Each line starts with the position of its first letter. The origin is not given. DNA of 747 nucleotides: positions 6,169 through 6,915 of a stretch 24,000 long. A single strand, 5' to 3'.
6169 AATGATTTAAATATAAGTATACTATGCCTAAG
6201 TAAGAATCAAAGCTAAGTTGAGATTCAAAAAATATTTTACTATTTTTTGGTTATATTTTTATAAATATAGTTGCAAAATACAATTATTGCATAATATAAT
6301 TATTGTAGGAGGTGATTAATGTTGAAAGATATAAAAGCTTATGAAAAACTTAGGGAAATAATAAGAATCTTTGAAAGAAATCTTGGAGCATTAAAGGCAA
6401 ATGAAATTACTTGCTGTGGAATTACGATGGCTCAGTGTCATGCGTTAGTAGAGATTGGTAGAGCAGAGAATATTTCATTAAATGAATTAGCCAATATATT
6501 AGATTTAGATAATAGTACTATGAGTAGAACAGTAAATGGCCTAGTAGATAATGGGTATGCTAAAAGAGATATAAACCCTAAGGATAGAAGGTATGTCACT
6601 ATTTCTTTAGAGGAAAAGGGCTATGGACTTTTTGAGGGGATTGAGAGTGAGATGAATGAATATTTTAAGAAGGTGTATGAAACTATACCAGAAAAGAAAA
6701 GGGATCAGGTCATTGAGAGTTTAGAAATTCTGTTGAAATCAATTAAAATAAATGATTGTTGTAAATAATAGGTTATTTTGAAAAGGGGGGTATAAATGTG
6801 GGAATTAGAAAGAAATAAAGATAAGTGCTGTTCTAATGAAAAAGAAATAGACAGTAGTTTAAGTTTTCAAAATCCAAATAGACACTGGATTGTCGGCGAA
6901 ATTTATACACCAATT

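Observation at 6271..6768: MarR-type regulator with ArsR-like cysteine decoration, apparently co-transcribed with hgcAB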

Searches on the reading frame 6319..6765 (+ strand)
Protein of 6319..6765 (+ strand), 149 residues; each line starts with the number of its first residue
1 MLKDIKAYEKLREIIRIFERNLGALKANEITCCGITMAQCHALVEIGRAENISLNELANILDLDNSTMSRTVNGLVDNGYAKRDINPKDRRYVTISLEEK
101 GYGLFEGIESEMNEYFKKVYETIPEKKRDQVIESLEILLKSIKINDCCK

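Call 3: search_protein_families(library=pfam, proteins=[window:6319-6765:+], max_evalue=0.01)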
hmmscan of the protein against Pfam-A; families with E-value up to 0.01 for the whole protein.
window:6319-6765:+ (149 aa): 9 families
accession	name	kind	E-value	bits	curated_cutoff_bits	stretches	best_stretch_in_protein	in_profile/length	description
PF01047.28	MarR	-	8.5e-13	48.4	24.6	1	35-92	1-58/59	MarR family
PF12802.13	MarR_2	-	1.7e-11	44.6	27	1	34-91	2-60/61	MarR family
PF22381.2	Staph_reg_Sar_Rot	-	5.9e-06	26.7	27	1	34-106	11-83/85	Transcriptional regulator SarA/Rot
PF09339.16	HTH_IclR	-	4.1e-05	23.7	22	1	50-84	17-51/52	IclR helix-turn-helix domain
PF13463.12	HTH_27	-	5.8e-05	23.7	22.2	1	42-101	8-68/68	Winged helix DNA-binding domain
PF25213.1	HVO_A0261_N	-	0.00081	19.7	35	1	47-93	20-62/86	HVO_A0261 N-terminal domain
PF01978.25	TrmB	-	0.0028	17.9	25.6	0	34-97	5-67/68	Sugar-specific transcriptional regulator TrmB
PF12840.13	HTH_20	-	0.0032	17.9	27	1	48-79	15-46/51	Helix-turn-helix domain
PF13601.12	HTH_34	-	0.008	16.7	27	0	49-115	12-79/80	Winged helix DNA-binding domain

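Call 4: search_protein_families(library=ncbifam, proteins=[window:6319-6765:+], max_evalue=0.01)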
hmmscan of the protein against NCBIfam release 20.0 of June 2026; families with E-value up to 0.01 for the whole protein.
window:6319-6765:+ (149 aa): 19 families
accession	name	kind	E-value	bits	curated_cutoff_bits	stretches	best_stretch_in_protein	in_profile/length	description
NF045593.1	bilirub_TF_BilQ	equivalog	9.4e-17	61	125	1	14-139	7-132/135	bilirubin utilization transcriptional regulator BilQ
NF008565.1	PRK11512.1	equivalog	1.5e-09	38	240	1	14-142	17-142/144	multiple antibiotic resistance transcriptional regulator MarR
NF050133.1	TransRegFabT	equivalog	2.4e-09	37.6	200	1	34-138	26-130/138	fatty acid biosynthesis transcriptional regulator FabT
NF052438.1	TransRegRv0880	equivalog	6.6e-09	35.7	220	1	34-140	31-137/143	Rv0880 family HTH-type transcriptional regulator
NF053777.1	Saro0803TransReg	equivalog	1.2e-07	31.5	200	1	31-134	31-134/140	Saro_0803 family transcriptional regulator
TIGR02337.1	HpaR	equivalog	6.5e-07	29.2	121.2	1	34-136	25-127/130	homoprotocatechuate degradation operon regulator HpaR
NF002926.0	PRK03573.1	equivalog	5.9e-06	26.3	120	1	50-142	45-137/144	transcriptional regulator SlyA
TIGR01889.1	Staph_reg_Sar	paralog_domain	1.6e-05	25.2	62.6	1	49-116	41-108/109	staphylococcal accessory regulator family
NF041230.1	BagL_FevM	exception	8e-05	22.7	230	1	36-138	39-141/145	MarR family transcriptional regulator BagL/FevM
NF053755.1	MsvR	equivalog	0.00012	21.9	220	1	49-143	24-116/236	transcriptional factor MsvR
NF047395.1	TransRegLtdR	equivalog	0.00017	21.3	250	1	35-118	50-132/166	transcriptional regulator LdtR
NF053606.1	Sta1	subfamily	0.0002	21.4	80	1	32-90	15-73/100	Sta1 family transcriptional regulator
NF040939.2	trans_reg_lrs14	equivalog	0.00054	20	90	1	31-87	14-72/103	Lrs14 family HTH-type transcriptional regulator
NF053814.1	teico_TcaR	equivalog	0.00082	19.5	170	1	34-143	35-146/151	MarR family transcriptional regulator TcaR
NF008122.0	PRK10870.1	equivalog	0.0015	18.3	157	1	35-139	53-159/176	transcriptional repressor MprA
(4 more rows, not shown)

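Call 10: find_homologous_proteins(query=window:6319-6765:+, max_evalue=0.001)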
Query window:6319-6765:+ (149 aa): 524 proteins with E <= 0.001 among 549 candidates; the best 120 are listed.
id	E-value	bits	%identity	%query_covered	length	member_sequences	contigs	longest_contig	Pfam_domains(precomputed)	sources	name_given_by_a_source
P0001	4.5e-91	320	100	100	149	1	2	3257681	PF01047.29,PF12802.14,PF22381.3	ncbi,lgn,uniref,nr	ncbi:MarR family winged helix-turn-helix transcriptional regulator [Serpentinicella alkaliphila]|uni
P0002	2.5e-89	314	98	100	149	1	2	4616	PF01047.29,PF12802.14,PF22381.3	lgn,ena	-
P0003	1.4e-68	247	78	96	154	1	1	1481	PF01047.29,PF13463.13,PF12802.14,PF22381.3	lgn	-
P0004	1.1e-66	241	76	99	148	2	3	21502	PF01047.29,PF12802.14,PF22381.3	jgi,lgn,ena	-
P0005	2.0e-61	224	72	99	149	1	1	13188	PF01047.29,PF13463.13,PF12802.14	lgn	-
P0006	2.7e-58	214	70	94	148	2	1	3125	PF01047.29,PF13463.13,PF12802.14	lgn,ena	-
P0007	9.1e-57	209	69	94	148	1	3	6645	PF01047.29,PF13463.13,PF12802.14,PF22381.3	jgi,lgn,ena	-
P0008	1.4e-56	208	68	99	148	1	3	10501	PF01047.29,PF13463.13,PF12802.14,PF22381.3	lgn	-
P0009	2.0e-56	208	69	95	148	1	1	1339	PF01047.29,PF13463.13,PF12802.14,PF22381.3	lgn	-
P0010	1.5e-55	205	67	95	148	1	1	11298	PF01047.29,PF13463.13,PF12802.14,PF22381.3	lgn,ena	-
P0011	2.8e-55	204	69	94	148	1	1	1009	PF01047.29,PF13463.13,PF12802.14,PF22381.3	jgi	jgi:DNA-binding MarR family transcriptional regulator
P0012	4.2e-55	203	67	95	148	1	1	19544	PF01047.29,PF13463.13,PF12802.14,PF22381.3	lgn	-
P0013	7.3e-55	203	68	94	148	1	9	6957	PF01047.29,PF13463.13,PF12802.14,PF22381.3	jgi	jgi:DNA-binding MarR family transcriptional regulator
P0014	8.8e-55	202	67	95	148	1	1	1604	PF01047.29,PF13463.13,PF12802.14,PF22381.3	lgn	-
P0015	1.0e-54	202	67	95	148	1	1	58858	PF01047.29,PF13463.13,PF12802.14,PF22381.3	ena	-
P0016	1.1e-54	202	67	95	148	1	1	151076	PF01047.29,PF13463.13,PF12802.14,PF22381.3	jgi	jgi:DNA-binding MarR family transcriptional regulator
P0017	1.3e-54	202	64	99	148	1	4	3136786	PF01047.29,PF13463.13,PF12802.14,PF22381.3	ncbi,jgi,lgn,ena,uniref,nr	ncbi:MarR family winged helix-turn-helix transcriptional regulator [Clostridium sp. HV4-5-A1G]|jgi:D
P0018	2.1e-54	201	67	93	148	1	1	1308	PF01047.29,PF13463.13,PF12802.14,PF22381.3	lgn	-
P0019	2.1e-54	201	66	95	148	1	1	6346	PF01047.29,PF13463.13,PF12802.14,PF22381.3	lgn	-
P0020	2.3e-54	201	64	99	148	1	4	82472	PF01047.29,PF13463.13,PF12802.14,PF22381.3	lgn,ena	-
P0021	2.9e-54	201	65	95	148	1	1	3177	PF01047.29,PF13463.13,PF12802.14,PF22381.3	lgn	-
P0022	3.0e-54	201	66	95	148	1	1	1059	PF01047.29,PF13463.13,PF12802.14,PF22381.3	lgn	-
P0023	3.4e-54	201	67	95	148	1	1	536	PF01047.29,PF13463.13,PF12802.14,PF22381.3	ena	-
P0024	4.6e-54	200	67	95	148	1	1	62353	PF01047.29,PF13463.13,PF12802.14,PF22381.3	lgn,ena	-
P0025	5.5e-54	200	65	97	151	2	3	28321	PF01047.29,PF13463.13,PF12802.14,PF22381.3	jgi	jgi:DNA-binding MarR family transcriptional regulator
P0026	6.0e-54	200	62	99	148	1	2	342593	PF01047.29,PF13463.13,PF12802.14,PF22381.3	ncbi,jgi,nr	ncbi:MAG: MarR family transcriptional regulator [Clostridiales bacterium]|jgi:DNA-binding MarR famil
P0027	7.1e-54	199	66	95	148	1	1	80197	PF01047.29,PF13463.13,PF12802.14,PF22381.3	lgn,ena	-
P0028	9.7e-54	199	64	95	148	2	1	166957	PF01047.29,PF13463.13,PF12802.14,PF22381.3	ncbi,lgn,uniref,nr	ncbi:MarR family transcriptional regulator [Clostridium sp. YIM B02505]|uniref:MarR family transcrip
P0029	1.1e-53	199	68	93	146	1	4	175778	PF01047.29,PF13463.13,PF12802.14,PF22381.3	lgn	-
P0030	1.3e-53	199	65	97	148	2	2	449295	PF01047.29,PF13463.13,PF12802.14,PF22381.3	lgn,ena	-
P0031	1.4e-53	199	67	94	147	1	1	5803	PF01047.29,PF13463.13,PF12802.14,PF22381.3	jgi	jgi:DNA-binding MarR family transcriptional regulator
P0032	1.5e-53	198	64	97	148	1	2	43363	PF01047.29,PF13463.13,PF12802.14,PF22381.3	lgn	-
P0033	1.6e-53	198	64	99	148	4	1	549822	PF01047.29,PF13463.13,PF12802.14,PF22381.3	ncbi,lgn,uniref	ncbi:MarR family winged helix-turn-helix transcriptional regulator [Clostridium sp. Mt-5]|uniref:Mar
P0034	1.8e-53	198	64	95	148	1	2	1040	PF01047.29,PF13463.13,PF12802.14,PF22381.3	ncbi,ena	-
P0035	1.9e-53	198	66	94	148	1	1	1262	PF01047.29,PF13463.13,PF12802.14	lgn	-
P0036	1.9e-53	198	65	94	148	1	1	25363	PF01047.29,PF13463.13,PF12802.14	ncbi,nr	ncbi:MAG: MarR family transcriptional regulator [Clostridia bacterium]|nr:MarR family transcriptiona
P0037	2.0e-53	198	66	94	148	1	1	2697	PF01047.29,PF13463.13,PF12802.14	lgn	-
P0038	2.4e-53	198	66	95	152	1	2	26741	PF01047.29,PF13463.13,PF12802.14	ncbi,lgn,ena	-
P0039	2.5e-53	198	66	99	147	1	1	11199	PF01047.29,PF13463.13,PF12802.14,PF22381.3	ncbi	-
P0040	2.7e-53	198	66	92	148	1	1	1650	PF01047.29,PF13463.13,PF13601.13,PF12802.14,PF22381.3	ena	-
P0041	3.1e-53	197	66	99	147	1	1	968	PF01047.29,PF13463.13,PF12802.14,PF22381.3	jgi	-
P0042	3.7e-53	197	64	94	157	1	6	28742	PF01047.29,PF13463.13,PF12802.14,PF22381.3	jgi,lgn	jgi:DNA-binding MarR family transcriptional regulator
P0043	5.7e-53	197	66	94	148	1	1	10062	PF01047.29,PF13463.13,PF12802.14,PF22381.3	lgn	-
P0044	6.7e-53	196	62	98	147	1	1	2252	PF01047.29,PF13463.13,PF12802.14,PF22381.3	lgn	-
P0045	1.0e-52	196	63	94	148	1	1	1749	PF01047.29,PF13463.13,PF12802.14,PF22381.3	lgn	-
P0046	1.3e-52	195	60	99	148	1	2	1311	PF01047.29,PF13463.13,PF12802.14,PF22381.3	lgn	-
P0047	1.8e-52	195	65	95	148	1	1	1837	PF01047.29,PF13463.13,PF12802.14,PF22381.3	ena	-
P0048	2.2e-52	195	64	95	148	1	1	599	PF01047.29,PF13463.13,PF12802.14,PF22381.3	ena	-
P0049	2.5e-52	194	65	95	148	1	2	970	PF01047.29,PF13463.13,PF12802.14,PF22381.3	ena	-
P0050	3.4e-52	194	65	95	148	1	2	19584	PF01047.29,PF13463.13,PF12802.14,PF22381.3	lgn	-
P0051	4.4e-52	194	62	99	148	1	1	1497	PF01047.29,PF13463.13,PF12802.14,PF22381.3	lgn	-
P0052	4.7e-52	194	65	95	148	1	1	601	PF01047.29,PF13463.13,PF12802.14,PF22381.3,PF21863.3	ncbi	-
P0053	4.9e-52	193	64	94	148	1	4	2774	PF01047.29,PF13463.13,PF12802.14,PF22381.3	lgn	-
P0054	5.1e-52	193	62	99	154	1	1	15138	PF01047.29,PF13463.13,PF12802.14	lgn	-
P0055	5.2e-52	193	64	95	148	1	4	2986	PF01047.29,PF13463.13,PF12802.14,PF22381.3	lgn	-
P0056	5.5e-52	193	64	99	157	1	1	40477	PF01047.29,PF13463.13,PF12802.14,PF22381.3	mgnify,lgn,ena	mgnify:CR=1 FL=1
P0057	5.6e-52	193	64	95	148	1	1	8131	PF01047.29,PF13463.13,PF12802.14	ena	-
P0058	6.0e-52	193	65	94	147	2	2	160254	PF01047.29,PF13463.13,PF12802.14,PF22381.3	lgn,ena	-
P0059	6.7e-52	193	64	95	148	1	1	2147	PF01047.29,PF13463.13,PF12802.14,PF22381.3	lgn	-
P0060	7.8e-52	193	66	92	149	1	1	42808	PF01047.29,PF13463.13,PF12802.14,PF22381.3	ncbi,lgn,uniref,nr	ncbi:MarR family winged helix-turn-helix transcriptional regulator [Desulfosporosinus hippei]|uniref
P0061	8.2e-52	193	66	91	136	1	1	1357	PF01047.29,PF13463.13,PF12802.14,PF22381.3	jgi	jgi:DNA-binding MarR family transcriptional regulator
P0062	1.2e-51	192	66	92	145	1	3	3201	PF01047.29,PF13463.13,PF12802.14,PF22381.3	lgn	-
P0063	1.5e-51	192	65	93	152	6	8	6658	PF01047.29,PF13463.13,PF12802.14,PF22381.3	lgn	-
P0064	1.6e-51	192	64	94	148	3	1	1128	PF01047.29,PF13463.13,PF12802.14,PF22381.3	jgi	jgi:DNA-binding MarR family transcriptional regulator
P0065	1.8e-51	192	65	94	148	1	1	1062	PF01047.29,PF13463.13,PF12802.14,PF22381.3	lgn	-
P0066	1.8e-51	192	64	95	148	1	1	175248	PF01047.29,PF13463.13,PF12802.14,PF22381.3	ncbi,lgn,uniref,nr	ncbi:MarR family transcriptional regulator [Clostridium sp. YIM B02505]|uniref:MarR family transcrip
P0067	1.9e-51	192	65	95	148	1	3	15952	PF01047.29,PF13463.13,PF12802.14,PF22381.3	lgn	-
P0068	2.1e-51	191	64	93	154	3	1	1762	PF01047.29,PF13463.13,PF12802.14,PF22381.3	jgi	-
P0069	2.6e-51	191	64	95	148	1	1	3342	PF01047.29,PF13463.13,PF12802.14,PF22381.3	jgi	jgi:DNA-binding MarR family transcriptional regulator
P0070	2.6e-51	191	66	90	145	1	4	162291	PF01047.29,PF13463.13,PF12802.14,PF22381.3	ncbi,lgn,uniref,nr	ncbi:MarR family transcriptional regulator [Clostridium sp. YIM B02506]|uniref:MarR family winged he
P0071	2.8e-51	191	66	92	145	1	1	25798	PF01047.29,PF13463.13,PF12802.14,PF22381.3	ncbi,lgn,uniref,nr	ncbi:MarR family transcriptional regulator [Desulfosporosinus sp. HMP52]|uniref:MarR family winged h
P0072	3.0e-51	191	66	92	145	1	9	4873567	PF01047.29,PF13463.13,PF12802.14,PF22381.3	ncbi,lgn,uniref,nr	ncbi:MarR family winged helix-turn-helix transcriptional regulator [Desulfosporosinus meridiei]|unir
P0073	3.4e-51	191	66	92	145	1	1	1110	PF01047.29,PF13463.13,PF12802.14,PF22381.3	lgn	-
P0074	3.7e-51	191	65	95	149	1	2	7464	PF01047.29,PF13463.13,PF12802.14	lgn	-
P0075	4.2e-51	190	64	95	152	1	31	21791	PF01047.29,PF13463.13,PF12802.14,PF22381.3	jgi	jgi:DNA-binding MarR family transcriptional regulator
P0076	5.1e-51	190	63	95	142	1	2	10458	PF01047.29,PF13463.13,PF12802.14,PF22381.3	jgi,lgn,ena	-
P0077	5.5e-51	190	62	95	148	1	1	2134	PF01047.29,PF13463.13,PF12802.14,PF22381.3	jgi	jgi:Transcriptional regulators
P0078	6.3e-51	190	59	99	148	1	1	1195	PF01047.29,PF13463.13,PF12802.14,PF22381.3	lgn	-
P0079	6.4e-51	190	65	93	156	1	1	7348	PF01047.29,PF13463.13,PF12802.14,PF22381.3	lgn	-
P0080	7.3e-51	190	65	90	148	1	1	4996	PF01047.29,PF13463.13,PF12802.14,PF22381.3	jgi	jgi:DNA-binding MarR family transcriptional regulator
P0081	9.4e-51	189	64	95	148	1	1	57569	PF01047.29,PF13463.13,PF12802.14,PF22381.3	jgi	-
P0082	9.8e-51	189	63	99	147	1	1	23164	PF01047.29,PF13463.13,PF12802.14,PF22381.3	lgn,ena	-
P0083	1.0e-50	189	57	99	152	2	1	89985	PF01047.29,PF13463.13,PF12802.14,PF22381.3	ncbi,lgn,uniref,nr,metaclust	ncbi:Transcriptional regulator, MarR family [Desulfosporosinus sp. I2]|uniref:MarR family winged hel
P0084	1.3e-50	189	62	95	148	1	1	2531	PF01047.29,PF13463.13,PF12802.14,PF22381.3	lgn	-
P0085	1.4e-50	189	64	94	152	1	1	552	PF01047.29,PF13463.13,PF12802.14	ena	-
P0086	1.4e-50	189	66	90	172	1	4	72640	PF01047.29,PF13463.13,PF12802.14,PF22381.3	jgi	-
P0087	1.4e-50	189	68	92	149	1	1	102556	PF01047.29,PF13463.13,PF12802.14,PF22381.3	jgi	jgi:DNA-binding MarR family transcriptional regulator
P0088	1.6e-50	189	64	93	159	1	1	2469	PF01047.29,PF13463.13,PF12802.14,PF22381.3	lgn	-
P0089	1.6e-50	189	63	95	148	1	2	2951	PF01047.29,PF13463.13,PF12802.14,PF22381.3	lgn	-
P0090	1.7e-50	189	66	94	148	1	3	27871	PF01047.29,PF13463.13,PF12802.14,PF22381.3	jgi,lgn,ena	jgi:Transcriptional regulators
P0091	1.7e-50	189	62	99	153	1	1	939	PF01047.29,PF13463.13,PF12802.14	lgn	-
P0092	1.7e-50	189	67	93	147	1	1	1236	PF01047.29,PF13463.13,PF12802.14,PF22381.3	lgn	-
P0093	1.8e-50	188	62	94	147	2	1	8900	PF01047.29,PF13463.13,PF12802.14,PF22381.3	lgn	-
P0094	2.2e-50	188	63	93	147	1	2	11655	PF01047.29,PF13463.13,PF12802.14,PF22381.3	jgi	jgi:DNA-binding MarR family transcriptional regulator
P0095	2.6e-50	188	67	91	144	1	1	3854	PF01047.29,PF13463.13,PF12802.14,PF22381.3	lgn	-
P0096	2.6e-50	188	63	95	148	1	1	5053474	PF01047.29,PF13463.13,PF12802.14,PF22381.3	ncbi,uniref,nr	ncbi:MarR family winged helix-turn-helix transcriptional regulator [Clostridium fungisolvens]|uniref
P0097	2.6e-50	188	63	97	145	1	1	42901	PF01047.29,PF13463.13,PF12802.14,PF22381.3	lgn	-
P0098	2.9e-50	188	64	94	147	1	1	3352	PF01047.29,PF13463.13,PF12802.14,PF22381.3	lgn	-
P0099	3.0e-50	188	63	95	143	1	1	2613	PF01047.29,PF13463.13,PF12802.14,PF22381.3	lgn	-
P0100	3.0e-50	188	64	94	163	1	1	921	PF01047.29,PF13463.13,PF12802.14,PF22381.3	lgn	-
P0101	3.6e-50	187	64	97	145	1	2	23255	PF01047.29,PF13412.13,PF22166.4,PF13463.13,PF13601.13,PF09339.17,PF12802.14,PF22381.3,PF25213.2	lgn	-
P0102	3.8e-50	187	61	99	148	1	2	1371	PF01047.29,PF13463.13,PF12802.14,PF22381.3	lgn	-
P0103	4.0e-50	187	59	99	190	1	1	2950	PF01047.29,PF13463.13,PF09339.17,PF12802.14,PF22381.3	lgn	-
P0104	4.1e-50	187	59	99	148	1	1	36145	PF01047.29,PF13463.13,PF13601.13,PF12802.14,PF22381.3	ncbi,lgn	ncbi:MAG: MarR family transcriptional regulator [Thermotaleaceae bacterium]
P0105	4.1e-50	187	61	94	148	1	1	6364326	PF01047.29,PF13463.13,PF12802.14,PF22381.3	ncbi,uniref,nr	ncbi:MarR family winged helix-turn-helix transcriptional regulator [Clostridium manihotivorum]|unire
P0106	4.2e-50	187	63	93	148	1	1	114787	PF01047.29,PF13463.13,PF12802.14,PF22381.3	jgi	jgi:DNA-binding MarR family transcriptional regulator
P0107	5.2e-50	187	60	99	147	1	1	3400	PF01047.29,PF13463.13,PF12802.14,PF22381.3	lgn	-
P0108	5.6e-50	187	66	93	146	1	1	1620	PF01047.29,PF13463.13,PF12802.14,PF22381.3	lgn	-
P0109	5.6e-50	187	62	94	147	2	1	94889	PF01047.29,PF13463.13,PF12802.14,PF22381.3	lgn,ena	-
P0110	5.7e-50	187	62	94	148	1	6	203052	PF01047.29,PF13463.13,PF12802.14,PF22381.3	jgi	jgi:DNA-binding MarR family transcriptional regulator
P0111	7.2e-50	186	66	92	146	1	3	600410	PF01047.29,PF13463.13,PF12802.14,PF22381.3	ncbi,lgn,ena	-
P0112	7.5e-50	186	65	89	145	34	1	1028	PF01047.29,PF13463.13,PF13601.13,PF12802.14,PF22381.3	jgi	jgi:DNA-binding MarR family transcriptional regulator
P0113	7.7e-50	186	60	99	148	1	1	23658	PF01047.29,PF13463.13,PF12802.14,PF22381.3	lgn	-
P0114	8.1e-50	186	62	95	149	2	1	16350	PF01047.29,PF13463.13,PF12802.14,PF22381.3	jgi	jgi:DNA-binding MarR family transcriptional regulator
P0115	8.2e-50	186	66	92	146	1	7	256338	PF01047.29,PF13463.13,PF09339.17,PF12802.14,PF22381.3,PF25213.2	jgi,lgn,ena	-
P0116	9.4e-50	186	66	92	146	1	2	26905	PF01047.29,PF13463.13,PF12802.14,PF22381.3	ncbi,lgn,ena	-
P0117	1.0e-49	186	65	93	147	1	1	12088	PF01047.29,PF13463.13,PF12802.14,PF22381.3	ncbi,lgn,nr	ncbi:MAG TPA: MarR family winged helix-turn-helix transcriptional regulator [Syntrophomonadaceae bac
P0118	1.1e-49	186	64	93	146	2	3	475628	PF01047.29,PF13463.13,PF12802.14,PF22381.3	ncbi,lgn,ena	-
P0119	1.2e-49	186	59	99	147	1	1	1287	PF01047.29,PF13463.13,PF12802.14,PF22381.3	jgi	jgi:DNA-binding MarR family transcriptional regulator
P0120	1.2e-49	186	64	92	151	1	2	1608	PF01047.29,PF13463.13,PF13601.13,PF12802.14,PF22381.3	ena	-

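Call 14: find_related_loci(query=A1, collection=genome_contigs, flank=10000)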
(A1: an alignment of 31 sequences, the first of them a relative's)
Query A1 (149 aa) in genome_contigs; peptide patterns used: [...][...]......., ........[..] (x = any residue, [..] = any of these).
208 stretches matched a pattern; 176 encode a relative of the query (tblastn E <= 1e-3); the best 80 are kept; 80 distinct loci.
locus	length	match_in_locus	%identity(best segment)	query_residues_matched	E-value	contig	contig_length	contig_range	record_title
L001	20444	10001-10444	64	2-149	3e-60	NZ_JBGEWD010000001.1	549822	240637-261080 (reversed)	Clostridium moutaii strain MT-5 Scaffold1, whole genome shotgun sequence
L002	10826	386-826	66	2-149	2e-59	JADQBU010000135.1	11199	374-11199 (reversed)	MAG: Halanaerobiales bacterium isolate Soudan_4 NODE_1694_length_11199_cov_5.450646, whole genome shotgun sequence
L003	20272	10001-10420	65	10-149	2e-59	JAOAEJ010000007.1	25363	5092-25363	MAG: Clostridia bacterium isolate SKW257 k141_346843, whole genome shotgun sequence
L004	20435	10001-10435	63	5-149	3e-59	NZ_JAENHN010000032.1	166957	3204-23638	Clostridium yunnanense strain YIM B02505 GCM70020050_32, whole genome shotgun sequence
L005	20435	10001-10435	63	5-149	9e-59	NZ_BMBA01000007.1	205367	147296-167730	Clostridium zeae strain CSC2 sequence07, whole genome shotgun sequence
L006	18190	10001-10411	66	10-146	3e-58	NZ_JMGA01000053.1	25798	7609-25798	Desulfosporosinus sp. HMP52 Desulfosporosinus_HMP51_contig_56, whole genome shotgun sequence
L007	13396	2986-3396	66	10-146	3e-58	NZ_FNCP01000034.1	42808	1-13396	Desulfosporosinus hippei DSM 8344, whole genome shotgun sequence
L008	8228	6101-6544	60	1-148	8e-58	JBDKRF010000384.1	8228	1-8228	MAG: Clostridiaceae bacterium isolate 5_bin.189 c_000001727726, whole genome shotgun sequence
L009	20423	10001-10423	64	9-149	3e-57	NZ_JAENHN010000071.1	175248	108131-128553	Clostridium yunnanense strain YIM B02505 GCM70020050_71, whole genome shotgun sequence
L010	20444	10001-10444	59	2-149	9e-57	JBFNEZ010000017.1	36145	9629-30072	MAG: Thermotaleaceae bacterium isolate AA5 NODE_595_length_36145_cov_10.522582, whole genome shotgun sequence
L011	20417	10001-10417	60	10-148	2e-56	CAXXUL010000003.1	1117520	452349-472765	MAG: Christensenellaceae bacterium isolate 01a02c0c-5802-4c47-8e2d-6646ecf7da28 genome assembly, contig: contig_3, whole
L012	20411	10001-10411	66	10-146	3e-56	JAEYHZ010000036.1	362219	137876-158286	MAG: Bacillota bacterium isolate OH_HFB_338 k127_2141567, whole genome shotgun sequence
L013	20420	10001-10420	61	9-148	6e-56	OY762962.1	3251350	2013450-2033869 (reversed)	MAG: Christensenellaceae bacterium isolate 71fbd196-4d72-4d9d-b023-dc0a1f92e7b0 genome assembly, chromosome: 1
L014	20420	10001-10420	61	10-149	3e-56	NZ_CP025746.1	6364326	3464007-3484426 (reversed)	Clostridium manihotivorum strain CT4 chromosome, complete genome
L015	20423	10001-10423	61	9-149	8e-56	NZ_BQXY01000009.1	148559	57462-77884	Clostridium folliculivorans strain D1-1 sequence09, whole genome shotgun sequence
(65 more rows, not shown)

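Call 38: find_encoding_contigs(protein=P0004, flank=6000, max_places=3)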
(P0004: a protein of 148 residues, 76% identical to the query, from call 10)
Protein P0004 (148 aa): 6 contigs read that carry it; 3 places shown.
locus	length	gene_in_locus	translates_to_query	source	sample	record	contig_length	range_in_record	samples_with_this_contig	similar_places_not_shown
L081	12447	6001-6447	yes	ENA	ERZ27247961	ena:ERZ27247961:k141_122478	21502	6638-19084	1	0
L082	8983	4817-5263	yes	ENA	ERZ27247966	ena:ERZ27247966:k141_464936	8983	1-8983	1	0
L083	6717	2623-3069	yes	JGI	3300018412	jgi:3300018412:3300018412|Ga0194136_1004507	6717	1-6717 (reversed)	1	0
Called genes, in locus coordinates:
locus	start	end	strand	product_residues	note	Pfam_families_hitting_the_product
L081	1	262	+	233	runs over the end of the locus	PF04405:ScdA_N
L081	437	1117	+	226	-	PF04405:ScdA_N (weak)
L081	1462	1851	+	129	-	PF06953:ArsD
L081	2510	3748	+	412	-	PF04389:Peptidase_M28, PF01546:Peptidase_M20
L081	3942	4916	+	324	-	PF00389:2-Hacid_dh, PF02826:2-Hacid_dh_C, PF00670:AdoHcyase_NAD (weak)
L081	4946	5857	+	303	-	PF01261:AP_endonuc_2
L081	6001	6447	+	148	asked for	PF22381:Staph_reg_Sar_Rot (weak), PF12802:MarR_2, PF01047:MarR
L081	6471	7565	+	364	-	PF03599:CdhD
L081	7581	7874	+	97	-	PF00037:Fer4 (weak), PF13237:Fer4_10, PF14697:Fer4_21, PF12837:Fer4_6 (weak), PF12838:Fer4_7, PF13187:Fer4_9, PF12797:Fer4_2 (weak), PF00037:Fer4 (weak), +6 more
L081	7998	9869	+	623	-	PF13589:HATPase_c_3, PF00183:HSP90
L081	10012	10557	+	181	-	-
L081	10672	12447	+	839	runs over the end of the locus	PF16927:HisKA_7TM, PF13188:PAS_8 (faint), PF13426:PAS_9, PF00990:GGDEF, PF00563:EAL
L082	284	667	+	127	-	PF06953:ArsD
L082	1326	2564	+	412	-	PF04389:Peptidase_M28, PF01546:Peptidase_M20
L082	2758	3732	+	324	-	PF00389:2-Hacid_dh, PF02826:2-Hacid_dh_C, PF00670:AdoHcyase_NAD (weak)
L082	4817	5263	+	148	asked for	PF22381:Staph_reg_Sar_Rot (weak), PF12802:MarR_2, PF01047:MarR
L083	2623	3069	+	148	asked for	PF22381:Staph_reg_Sar_Rot (weak), PF12802:MarR_2, PF01047:MarR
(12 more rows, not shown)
